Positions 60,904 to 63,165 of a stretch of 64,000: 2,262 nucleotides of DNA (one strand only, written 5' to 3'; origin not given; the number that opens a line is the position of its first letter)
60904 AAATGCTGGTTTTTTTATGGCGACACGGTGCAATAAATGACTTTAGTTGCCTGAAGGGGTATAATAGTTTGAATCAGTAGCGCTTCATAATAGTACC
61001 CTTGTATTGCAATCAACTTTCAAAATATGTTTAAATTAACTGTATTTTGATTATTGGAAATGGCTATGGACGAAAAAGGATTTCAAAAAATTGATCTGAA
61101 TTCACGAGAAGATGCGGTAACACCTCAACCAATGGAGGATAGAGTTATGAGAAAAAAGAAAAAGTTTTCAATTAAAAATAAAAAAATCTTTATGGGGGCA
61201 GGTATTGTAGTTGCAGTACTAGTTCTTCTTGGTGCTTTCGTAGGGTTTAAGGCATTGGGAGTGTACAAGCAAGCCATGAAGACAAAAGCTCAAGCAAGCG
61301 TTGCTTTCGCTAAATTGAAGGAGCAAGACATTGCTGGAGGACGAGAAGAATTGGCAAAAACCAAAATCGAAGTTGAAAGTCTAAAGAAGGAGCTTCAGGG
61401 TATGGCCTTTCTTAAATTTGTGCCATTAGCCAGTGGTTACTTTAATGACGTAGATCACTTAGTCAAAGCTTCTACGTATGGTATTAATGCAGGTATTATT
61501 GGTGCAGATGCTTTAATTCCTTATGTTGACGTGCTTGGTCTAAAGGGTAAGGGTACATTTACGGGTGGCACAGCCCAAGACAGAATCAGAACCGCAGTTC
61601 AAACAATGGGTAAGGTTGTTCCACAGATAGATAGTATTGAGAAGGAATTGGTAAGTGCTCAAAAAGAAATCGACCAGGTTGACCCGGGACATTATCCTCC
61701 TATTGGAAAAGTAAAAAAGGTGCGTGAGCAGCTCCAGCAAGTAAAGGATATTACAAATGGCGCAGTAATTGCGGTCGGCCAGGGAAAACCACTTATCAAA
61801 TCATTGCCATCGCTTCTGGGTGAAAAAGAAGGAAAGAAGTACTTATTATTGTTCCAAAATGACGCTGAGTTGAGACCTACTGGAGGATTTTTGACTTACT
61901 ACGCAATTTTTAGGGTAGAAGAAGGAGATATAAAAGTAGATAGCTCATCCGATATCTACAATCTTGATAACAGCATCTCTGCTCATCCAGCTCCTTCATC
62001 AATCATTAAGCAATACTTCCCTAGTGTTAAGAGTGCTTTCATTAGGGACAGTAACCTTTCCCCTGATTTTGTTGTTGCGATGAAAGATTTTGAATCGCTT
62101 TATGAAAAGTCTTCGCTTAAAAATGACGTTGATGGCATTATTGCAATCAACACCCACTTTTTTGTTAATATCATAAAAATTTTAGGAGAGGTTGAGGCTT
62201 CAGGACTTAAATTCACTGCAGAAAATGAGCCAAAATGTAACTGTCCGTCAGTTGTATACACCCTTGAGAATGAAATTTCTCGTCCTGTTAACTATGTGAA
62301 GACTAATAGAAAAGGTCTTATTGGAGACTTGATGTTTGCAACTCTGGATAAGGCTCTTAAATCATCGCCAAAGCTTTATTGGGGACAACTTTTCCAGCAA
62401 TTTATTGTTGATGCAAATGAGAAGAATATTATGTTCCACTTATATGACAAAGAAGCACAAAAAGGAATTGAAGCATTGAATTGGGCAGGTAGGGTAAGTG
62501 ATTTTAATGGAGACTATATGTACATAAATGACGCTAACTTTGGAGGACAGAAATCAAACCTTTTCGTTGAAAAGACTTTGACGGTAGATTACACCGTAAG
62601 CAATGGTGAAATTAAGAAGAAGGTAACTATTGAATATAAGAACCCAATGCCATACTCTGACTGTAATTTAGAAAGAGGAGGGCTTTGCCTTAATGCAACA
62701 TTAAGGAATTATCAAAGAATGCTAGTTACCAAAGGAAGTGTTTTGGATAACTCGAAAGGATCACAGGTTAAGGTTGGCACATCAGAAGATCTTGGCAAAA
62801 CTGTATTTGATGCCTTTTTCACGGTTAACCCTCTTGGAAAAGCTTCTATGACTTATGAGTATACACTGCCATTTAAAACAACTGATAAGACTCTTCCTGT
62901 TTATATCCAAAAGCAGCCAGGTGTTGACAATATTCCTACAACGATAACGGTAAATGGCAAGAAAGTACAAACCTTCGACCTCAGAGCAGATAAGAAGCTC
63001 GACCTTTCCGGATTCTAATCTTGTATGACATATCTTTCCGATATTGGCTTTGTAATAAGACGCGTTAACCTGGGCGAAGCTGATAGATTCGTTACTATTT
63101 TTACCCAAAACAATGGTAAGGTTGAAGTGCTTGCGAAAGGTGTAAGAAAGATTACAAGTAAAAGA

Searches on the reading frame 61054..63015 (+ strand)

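Call 7: search_protein_families(library=pfam, proteins=[window:61054-63015:+], max_evalue=0.001)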
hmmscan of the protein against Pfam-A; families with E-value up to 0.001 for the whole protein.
window:61054-63015:+ (654 aa): 1 family
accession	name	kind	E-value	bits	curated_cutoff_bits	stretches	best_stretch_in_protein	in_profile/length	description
PF13196.11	DUF4012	-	3.3e-23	83.2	28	1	261-391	4-134/144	Protein of unknown function (DUF4012)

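Call 44: search_protein_families(library=ncbifam, proteins=[window:61054-63015:+], max_evalue=0.00001)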
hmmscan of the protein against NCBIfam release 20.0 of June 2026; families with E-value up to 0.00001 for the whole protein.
window:61054-63015:+ (654 aa): 0 families
